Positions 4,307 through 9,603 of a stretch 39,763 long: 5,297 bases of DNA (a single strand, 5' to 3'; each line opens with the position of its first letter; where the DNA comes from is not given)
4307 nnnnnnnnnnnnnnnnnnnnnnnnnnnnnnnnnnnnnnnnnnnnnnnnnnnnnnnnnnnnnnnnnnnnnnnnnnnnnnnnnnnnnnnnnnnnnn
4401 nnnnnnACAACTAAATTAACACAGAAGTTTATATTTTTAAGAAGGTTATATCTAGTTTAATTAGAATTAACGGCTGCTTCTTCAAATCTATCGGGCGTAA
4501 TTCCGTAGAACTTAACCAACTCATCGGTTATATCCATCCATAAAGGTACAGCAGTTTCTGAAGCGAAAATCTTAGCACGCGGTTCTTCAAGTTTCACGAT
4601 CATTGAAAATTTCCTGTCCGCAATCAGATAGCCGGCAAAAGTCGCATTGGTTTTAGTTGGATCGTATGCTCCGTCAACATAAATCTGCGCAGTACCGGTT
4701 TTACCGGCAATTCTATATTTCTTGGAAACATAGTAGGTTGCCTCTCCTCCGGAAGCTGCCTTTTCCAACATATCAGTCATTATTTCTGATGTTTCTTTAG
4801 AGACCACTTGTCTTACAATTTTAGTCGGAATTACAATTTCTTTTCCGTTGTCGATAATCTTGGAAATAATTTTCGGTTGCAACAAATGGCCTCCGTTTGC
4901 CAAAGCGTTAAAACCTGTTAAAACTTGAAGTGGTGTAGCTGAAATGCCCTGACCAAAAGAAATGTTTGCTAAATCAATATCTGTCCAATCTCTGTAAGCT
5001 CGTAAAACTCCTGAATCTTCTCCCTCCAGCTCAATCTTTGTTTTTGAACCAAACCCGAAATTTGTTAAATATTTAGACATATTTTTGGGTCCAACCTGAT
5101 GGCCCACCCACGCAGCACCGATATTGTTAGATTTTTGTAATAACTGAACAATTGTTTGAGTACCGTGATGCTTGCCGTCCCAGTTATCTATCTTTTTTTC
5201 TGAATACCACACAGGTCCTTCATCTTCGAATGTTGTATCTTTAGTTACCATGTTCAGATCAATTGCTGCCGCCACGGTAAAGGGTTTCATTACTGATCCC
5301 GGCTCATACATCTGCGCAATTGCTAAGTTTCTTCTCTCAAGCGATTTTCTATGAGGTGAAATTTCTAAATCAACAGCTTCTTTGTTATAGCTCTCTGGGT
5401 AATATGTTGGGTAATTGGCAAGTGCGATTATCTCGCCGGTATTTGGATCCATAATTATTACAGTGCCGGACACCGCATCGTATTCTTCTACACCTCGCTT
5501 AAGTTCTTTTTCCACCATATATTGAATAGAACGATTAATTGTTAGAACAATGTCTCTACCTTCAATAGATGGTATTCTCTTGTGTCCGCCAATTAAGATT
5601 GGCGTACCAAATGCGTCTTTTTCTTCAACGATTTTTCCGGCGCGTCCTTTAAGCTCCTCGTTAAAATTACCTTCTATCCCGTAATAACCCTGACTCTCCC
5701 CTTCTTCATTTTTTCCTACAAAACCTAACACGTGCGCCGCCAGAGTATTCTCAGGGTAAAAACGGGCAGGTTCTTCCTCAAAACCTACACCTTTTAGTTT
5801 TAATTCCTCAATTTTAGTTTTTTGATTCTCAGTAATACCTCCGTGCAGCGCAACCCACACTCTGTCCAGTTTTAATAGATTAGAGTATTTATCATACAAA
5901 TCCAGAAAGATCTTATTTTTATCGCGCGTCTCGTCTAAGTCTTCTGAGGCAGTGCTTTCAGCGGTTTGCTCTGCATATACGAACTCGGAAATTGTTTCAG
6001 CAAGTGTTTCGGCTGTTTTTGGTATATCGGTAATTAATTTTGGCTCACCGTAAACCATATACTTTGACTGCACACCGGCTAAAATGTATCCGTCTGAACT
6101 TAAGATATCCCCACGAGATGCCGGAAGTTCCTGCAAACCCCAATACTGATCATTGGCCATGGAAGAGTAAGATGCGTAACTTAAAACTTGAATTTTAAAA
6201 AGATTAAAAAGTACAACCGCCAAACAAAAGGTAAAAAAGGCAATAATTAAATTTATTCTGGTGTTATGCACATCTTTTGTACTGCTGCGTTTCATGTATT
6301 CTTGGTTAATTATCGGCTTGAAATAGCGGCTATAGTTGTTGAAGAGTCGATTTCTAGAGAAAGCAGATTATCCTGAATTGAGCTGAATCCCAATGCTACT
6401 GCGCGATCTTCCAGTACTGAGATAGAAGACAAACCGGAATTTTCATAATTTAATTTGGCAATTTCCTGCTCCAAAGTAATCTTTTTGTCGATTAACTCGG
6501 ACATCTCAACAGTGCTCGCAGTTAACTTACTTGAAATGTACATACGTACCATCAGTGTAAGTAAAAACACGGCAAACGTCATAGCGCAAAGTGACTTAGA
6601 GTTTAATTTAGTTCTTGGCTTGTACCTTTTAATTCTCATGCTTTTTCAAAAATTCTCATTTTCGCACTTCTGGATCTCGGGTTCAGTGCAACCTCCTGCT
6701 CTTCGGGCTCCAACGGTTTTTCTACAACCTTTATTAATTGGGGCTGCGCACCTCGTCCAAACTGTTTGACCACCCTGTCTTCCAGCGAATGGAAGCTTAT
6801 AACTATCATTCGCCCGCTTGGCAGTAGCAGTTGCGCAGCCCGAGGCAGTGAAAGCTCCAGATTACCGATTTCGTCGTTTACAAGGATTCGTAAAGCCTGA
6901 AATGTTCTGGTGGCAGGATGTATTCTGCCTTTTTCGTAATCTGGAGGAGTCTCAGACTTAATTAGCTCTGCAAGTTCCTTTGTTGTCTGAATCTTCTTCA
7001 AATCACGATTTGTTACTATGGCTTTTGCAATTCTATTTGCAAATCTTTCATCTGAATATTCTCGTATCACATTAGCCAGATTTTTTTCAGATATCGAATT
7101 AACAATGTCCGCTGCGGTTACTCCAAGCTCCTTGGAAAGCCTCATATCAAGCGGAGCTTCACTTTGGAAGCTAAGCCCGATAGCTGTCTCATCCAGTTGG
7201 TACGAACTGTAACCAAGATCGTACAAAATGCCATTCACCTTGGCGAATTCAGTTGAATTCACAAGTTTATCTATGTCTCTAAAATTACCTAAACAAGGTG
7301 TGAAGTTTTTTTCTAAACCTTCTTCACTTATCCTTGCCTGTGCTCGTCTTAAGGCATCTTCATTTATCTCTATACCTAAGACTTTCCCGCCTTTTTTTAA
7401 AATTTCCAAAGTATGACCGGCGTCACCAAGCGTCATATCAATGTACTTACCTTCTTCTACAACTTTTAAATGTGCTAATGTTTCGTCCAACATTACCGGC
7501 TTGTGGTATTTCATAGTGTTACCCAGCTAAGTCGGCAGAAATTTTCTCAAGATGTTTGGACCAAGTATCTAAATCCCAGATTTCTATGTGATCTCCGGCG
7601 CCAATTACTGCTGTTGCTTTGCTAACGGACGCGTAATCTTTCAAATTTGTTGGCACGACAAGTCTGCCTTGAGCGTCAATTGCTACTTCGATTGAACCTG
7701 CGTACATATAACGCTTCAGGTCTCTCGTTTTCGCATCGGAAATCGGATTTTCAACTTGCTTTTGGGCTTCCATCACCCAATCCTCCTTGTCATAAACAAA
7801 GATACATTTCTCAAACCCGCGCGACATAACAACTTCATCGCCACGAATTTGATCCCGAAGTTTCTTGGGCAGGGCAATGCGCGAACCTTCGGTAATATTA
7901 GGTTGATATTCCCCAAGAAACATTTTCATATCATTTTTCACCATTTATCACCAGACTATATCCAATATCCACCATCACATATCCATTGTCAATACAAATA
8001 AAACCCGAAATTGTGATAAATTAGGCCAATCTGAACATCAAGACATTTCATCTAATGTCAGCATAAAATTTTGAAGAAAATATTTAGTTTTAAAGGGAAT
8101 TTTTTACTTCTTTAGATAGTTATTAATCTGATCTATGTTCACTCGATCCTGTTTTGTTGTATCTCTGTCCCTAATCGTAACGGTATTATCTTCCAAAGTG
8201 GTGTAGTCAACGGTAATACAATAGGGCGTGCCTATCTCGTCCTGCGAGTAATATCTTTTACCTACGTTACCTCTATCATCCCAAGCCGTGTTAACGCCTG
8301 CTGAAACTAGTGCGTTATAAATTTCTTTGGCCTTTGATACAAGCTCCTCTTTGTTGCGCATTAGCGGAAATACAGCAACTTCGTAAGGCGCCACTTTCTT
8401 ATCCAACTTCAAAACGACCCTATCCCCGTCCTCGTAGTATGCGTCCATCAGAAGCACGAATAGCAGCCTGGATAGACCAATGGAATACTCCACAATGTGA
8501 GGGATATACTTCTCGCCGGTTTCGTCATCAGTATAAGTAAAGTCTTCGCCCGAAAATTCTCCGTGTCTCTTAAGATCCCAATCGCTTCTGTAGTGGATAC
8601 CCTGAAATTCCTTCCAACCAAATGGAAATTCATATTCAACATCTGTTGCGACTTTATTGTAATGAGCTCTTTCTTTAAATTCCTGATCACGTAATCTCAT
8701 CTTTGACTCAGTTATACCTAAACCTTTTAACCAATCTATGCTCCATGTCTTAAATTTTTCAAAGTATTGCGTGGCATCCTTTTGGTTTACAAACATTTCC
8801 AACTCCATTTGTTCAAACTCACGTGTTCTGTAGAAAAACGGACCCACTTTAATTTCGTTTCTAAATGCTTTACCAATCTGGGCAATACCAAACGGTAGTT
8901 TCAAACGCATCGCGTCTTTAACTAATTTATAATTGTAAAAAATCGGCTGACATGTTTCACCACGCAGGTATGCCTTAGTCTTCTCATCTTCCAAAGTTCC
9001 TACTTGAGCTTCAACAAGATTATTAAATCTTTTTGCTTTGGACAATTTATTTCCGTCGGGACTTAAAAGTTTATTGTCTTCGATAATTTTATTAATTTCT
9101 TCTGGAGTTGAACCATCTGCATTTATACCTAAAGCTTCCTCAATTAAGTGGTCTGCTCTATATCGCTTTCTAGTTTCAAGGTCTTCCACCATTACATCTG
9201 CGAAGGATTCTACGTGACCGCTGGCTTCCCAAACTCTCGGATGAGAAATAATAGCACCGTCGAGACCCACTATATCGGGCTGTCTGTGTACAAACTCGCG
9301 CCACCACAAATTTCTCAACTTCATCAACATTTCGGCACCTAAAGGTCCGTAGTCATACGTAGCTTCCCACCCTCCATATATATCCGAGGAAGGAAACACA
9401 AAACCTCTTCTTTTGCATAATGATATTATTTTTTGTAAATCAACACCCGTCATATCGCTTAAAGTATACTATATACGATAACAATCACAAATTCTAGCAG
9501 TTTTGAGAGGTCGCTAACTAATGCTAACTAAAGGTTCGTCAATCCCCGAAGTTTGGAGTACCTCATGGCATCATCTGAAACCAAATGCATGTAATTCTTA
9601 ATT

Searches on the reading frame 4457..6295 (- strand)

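Call 9: search_protein_families(library=pfam, proteins=[window:4457-6295:-], max_evalue=0.001)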
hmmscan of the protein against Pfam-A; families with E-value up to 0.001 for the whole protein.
window:4457-6295:- (612 aa): 2 families
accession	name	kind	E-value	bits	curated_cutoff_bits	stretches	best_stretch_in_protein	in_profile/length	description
PF00905.27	Transpeptidase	-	7.7e-71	239.2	22.1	1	277-575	1-283/299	Penicillin binding protein transpeptidase domain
PF03717.20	PBP_dimer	-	5.6e-20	72.9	24.4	1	57-233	2-176/180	Penicillin-binding Protein dimerisation domain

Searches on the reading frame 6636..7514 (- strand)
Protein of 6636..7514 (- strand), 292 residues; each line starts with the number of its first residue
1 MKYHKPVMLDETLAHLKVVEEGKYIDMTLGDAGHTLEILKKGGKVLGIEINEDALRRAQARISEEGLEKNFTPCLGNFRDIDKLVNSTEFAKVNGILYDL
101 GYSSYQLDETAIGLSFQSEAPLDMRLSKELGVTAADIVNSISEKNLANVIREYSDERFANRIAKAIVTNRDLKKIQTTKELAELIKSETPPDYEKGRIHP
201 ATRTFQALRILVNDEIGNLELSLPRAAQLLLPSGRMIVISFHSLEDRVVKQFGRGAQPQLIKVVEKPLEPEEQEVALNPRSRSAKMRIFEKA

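Call 8: search_protein_families(library=pfam, proteins=[window:6636-7514:-], max_evalue=0.001)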
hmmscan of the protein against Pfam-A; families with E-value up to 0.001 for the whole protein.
window:6636-7514:- (292 aa): 4 families
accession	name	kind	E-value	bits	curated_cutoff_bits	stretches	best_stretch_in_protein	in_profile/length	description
PF01795.25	Methyltransf_5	-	4.7e-91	305.9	27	1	3-291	3-308/309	MraW methylase family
PF13847.12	Methyltransf_31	-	5.1e-06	26.7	27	1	26-90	9-75/145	Methyltransferase domain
PF06962.18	rRNA_methylase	-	0.00013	22.3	22.7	1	45-102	1-54/137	Putative rRNA methylase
PF13649.12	Methyltransf_25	-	0.0002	22.4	27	1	26-84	3-61/97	Methyltransferase domain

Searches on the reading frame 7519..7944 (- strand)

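Call 8: search_protein_families(library=pfam, proteins=[window:7519-7944:-], max_evalue=0.001)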
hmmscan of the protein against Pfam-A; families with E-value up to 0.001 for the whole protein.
window:7519-7944:- (141 aa): 1 family
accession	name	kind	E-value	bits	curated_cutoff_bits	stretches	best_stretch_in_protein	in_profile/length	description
PF02381.23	MraZ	-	7.2e-31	106.4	23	2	80-137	1-59/72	MraZ protein, putative antitoxin-like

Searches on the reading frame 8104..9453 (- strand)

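Call 8: search_protein_families(library=pfam, proteins=[window:8104-9453:-], max_evalue=0.001)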
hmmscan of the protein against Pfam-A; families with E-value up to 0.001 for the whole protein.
window:8104-9453:- (449 aa): 2 families
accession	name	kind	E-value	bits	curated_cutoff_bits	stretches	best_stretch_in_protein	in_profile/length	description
PF03129.25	HGTP_anticodon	-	4.2e-22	78.5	21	1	358-449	1-93/94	Anticodon binding domain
PF00587.30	tRNA-synt_2b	-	7.1e-13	49.4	29.3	1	155-335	4-176/179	tRNA synthetase class II core domain (G, H, P, S and T)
